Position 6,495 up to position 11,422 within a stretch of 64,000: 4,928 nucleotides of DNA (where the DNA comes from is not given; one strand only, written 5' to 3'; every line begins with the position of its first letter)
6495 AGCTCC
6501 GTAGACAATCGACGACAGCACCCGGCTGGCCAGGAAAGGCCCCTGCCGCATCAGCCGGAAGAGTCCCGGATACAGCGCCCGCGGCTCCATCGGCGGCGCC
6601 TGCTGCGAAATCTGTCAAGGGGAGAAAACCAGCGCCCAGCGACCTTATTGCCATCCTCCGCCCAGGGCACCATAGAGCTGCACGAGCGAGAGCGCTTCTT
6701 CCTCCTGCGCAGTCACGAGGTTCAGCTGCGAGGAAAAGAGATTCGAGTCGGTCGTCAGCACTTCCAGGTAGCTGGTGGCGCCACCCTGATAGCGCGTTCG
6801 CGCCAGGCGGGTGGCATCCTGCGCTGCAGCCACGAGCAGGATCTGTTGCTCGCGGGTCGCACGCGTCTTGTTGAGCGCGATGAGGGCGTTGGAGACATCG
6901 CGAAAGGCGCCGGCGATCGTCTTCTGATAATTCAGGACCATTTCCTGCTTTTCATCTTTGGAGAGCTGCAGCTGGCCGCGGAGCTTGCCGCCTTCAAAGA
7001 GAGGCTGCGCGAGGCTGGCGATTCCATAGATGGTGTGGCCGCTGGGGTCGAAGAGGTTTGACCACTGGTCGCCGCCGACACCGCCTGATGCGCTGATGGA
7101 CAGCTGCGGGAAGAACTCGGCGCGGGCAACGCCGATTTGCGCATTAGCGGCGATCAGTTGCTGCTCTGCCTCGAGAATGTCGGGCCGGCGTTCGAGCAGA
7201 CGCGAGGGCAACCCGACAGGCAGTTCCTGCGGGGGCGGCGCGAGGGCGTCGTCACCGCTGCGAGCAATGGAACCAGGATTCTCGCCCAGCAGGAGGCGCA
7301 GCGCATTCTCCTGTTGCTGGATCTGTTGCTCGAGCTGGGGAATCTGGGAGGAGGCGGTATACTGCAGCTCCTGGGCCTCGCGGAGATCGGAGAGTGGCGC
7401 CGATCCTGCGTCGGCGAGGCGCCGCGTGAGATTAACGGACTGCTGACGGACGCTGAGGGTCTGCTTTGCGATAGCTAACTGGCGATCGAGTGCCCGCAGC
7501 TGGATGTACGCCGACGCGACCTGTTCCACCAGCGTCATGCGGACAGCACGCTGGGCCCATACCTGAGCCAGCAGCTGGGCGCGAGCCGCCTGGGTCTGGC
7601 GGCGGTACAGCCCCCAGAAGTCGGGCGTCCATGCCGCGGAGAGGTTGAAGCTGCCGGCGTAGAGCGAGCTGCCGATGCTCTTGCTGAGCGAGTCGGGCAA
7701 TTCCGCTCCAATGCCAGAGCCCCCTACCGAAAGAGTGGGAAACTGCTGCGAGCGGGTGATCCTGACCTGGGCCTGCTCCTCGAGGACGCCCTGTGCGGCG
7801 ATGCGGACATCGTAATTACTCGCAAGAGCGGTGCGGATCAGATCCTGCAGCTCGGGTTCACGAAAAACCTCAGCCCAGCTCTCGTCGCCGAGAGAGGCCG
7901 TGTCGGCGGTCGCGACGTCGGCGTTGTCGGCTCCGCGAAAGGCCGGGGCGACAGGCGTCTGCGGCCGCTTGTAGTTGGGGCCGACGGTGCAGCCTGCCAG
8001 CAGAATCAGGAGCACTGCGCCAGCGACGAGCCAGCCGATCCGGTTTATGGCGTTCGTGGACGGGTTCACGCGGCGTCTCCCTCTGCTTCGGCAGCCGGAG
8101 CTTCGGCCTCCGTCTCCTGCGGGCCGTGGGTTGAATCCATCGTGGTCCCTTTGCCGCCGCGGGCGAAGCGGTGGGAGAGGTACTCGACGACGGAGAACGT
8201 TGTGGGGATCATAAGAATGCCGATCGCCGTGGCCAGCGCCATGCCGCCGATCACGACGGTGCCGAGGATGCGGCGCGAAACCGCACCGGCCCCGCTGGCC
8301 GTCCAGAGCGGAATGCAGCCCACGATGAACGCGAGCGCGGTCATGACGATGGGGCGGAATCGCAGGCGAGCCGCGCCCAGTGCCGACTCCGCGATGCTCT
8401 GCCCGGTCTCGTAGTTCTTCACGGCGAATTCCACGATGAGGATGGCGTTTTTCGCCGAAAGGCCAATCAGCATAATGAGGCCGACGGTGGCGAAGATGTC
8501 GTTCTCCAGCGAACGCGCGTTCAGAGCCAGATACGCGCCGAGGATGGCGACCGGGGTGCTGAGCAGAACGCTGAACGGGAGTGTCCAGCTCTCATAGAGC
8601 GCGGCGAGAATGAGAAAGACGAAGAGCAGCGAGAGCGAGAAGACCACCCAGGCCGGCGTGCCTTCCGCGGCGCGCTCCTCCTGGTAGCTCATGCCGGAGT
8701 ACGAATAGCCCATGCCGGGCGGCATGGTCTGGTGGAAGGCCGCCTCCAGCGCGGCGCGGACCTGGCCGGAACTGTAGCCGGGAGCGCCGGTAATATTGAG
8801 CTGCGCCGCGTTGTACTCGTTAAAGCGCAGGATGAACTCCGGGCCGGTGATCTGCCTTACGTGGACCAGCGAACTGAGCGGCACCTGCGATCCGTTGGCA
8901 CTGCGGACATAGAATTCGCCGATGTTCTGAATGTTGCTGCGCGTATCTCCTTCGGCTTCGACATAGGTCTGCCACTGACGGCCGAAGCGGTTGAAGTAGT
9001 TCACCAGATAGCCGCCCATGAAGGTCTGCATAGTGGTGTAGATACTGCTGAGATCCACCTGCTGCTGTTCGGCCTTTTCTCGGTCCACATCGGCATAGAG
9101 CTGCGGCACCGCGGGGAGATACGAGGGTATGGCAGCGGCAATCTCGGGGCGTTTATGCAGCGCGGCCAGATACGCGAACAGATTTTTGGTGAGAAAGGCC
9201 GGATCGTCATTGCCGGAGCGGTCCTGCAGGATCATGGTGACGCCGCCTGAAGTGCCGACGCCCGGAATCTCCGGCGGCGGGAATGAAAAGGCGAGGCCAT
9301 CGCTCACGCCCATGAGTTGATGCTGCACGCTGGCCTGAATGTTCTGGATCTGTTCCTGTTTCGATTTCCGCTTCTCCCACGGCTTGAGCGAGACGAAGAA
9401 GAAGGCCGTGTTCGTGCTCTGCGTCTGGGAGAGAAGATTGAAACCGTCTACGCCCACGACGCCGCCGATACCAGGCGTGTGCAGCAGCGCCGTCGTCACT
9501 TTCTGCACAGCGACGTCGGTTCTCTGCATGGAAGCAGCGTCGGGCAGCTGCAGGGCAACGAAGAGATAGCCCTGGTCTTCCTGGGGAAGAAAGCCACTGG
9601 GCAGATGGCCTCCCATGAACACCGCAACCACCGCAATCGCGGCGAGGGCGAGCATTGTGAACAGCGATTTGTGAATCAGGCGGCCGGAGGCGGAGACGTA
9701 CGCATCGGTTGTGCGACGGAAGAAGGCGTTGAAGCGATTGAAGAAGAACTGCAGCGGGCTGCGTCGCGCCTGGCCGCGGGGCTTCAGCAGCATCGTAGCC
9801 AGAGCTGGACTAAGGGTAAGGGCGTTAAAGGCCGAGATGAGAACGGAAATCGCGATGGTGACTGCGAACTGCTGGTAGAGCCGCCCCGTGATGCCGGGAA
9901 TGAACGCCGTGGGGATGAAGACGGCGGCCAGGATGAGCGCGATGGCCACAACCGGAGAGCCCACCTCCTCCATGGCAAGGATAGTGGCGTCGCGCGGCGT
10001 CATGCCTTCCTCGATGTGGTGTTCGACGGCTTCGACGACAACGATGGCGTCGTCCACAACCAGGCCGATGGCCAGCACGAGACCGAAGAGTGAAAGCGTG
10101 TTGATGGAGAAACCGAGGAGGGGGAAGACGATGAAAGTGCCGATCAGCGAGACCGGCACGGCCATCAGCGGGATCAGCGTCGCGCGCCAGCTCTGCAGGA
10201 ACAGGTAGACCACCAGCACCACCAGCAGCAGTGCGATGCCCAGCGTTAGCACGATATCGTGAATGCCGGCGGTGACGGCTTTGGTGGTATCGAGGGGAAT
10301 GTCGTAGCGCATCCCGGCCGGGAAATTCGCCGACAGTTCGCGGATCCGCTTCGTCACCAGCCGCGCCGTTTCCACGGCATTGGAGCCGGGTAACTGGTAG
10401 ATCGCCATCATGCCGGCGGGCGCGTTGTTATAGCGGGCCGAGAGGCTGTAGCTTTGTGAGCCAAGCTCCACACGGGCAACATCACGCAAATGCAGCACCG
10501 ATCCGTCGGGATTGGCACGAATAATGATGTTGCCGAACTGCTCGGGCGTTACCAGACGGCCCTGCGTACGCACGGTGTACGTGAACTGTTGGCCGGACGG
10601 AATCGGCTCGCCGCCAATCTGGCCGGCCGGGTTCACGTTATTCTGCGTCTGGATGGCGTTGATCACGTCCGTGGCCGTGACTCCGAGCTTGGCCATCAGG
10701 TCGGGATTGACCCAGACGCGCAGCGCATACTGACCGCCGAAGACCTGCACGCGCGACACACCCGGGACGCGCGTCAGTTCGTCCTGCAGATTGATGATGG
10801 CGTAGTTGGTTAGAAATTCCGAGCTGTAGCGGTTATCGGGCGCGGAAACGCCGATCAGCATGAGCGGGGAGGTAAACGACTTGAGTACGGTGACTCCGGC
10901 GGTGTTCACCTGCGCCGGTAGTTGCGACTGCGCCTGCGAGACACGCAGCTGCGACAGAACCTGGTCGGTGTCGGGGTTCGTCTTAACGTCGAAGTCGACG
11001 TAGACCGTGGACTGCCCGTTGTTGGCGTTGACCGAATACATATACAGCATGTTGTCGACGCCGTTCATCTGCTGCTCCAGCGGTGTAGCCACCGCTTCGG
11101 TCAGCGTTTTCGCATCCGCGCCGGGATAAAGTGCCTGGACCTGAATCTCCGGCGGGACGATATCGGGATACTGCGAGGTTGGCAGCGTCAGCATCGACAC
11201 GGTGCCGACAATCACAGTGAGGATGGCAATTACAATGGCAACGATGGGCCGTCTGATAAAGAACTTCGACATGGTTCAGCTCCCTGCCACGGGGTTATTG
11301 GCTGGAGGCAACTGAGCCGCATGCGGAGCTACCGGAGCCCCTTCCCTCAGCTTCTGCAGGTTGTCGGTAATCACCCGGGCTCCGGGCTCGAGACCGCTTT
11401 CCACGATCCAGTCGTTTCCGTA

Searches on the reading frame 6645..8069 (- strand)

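Call 63: search_protein_families(library=pfam, proteins=[window:6645-8069:-], max_evalue=0.00001)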
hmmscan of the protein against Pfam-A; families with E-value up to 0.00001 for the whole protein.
window:6645-8069:- (474 aa): 1 family
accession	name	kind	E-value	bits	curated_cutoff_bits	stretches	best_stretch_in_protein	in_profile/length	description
PF02321.23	OEP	-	1.7e-52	178.4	22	2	289-470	6-187/187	Outer membrane efflux protein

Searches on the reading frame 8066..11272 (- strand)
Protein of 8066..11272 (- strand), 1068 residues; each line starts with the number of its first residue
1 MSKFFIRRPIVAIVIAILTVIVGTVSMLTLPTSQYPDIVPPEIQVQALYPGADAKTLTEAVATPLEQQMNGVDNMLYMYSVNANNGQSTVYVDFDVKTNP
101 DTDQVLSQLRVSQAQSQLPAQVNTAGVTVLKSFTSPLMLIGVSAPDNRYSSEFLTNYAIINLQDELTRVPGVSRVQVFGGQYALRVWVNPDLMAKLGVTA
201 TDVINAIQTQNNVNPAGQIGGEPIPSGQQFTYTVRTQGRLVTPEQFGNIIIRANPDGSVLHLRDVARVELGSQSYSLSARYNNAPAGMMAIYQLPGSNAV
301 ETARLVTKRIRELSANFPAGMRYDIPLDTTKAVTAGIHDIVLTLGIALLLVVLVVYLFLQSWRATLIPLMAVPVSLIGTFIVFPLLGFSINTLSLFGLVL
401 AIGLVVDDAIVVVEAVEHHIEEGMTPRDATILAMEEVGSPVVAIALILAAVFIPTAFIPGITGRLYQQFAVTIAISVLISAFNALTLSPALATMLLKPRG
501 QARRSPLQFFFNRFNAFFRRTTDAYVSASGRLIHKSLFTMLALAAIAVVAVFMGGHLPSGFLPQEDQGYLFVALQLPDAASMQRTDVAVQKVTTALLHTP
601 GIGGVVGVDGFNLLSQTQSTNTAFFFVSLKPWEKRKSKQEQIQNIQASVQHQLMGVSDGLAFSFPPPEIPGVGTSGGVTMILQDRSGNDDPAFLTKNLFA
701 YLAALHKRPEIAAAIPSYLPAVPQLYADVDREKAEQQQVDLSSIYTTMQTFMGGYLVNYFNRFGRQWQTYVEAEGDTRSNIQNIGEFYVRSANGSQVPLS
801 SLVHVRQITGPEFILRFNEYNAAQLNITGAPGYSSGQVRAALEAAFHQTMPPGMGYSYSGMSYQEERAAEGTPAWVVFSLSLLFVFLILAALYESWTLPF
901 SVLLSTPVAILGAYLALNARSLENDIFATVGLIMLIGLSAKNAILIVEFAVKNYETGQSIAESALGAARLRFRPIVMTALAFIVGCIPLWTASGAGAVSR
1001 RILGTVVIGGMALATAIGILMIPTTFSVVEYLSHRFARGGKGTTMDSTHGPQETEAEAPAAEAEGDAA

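Call 63: search_protein_families(library=pfam, proteins=[window:8066-11272:-], max_evalue=0.00001)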
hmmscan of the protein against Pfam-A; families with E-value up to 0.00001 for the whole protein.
window:8066-11272:- (1068 aa): 2 families
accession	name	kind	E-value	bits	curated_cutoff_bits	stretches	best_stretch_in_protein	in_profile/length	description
PF00873.25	ACR_tran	-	0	1050.4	28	1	1-1029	1-1020/1021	AcrB/AcrD/AcrF family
PF03176.21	MMPL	-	6.6e-10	38.9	20.5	1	335-520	140-328/333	MMPL family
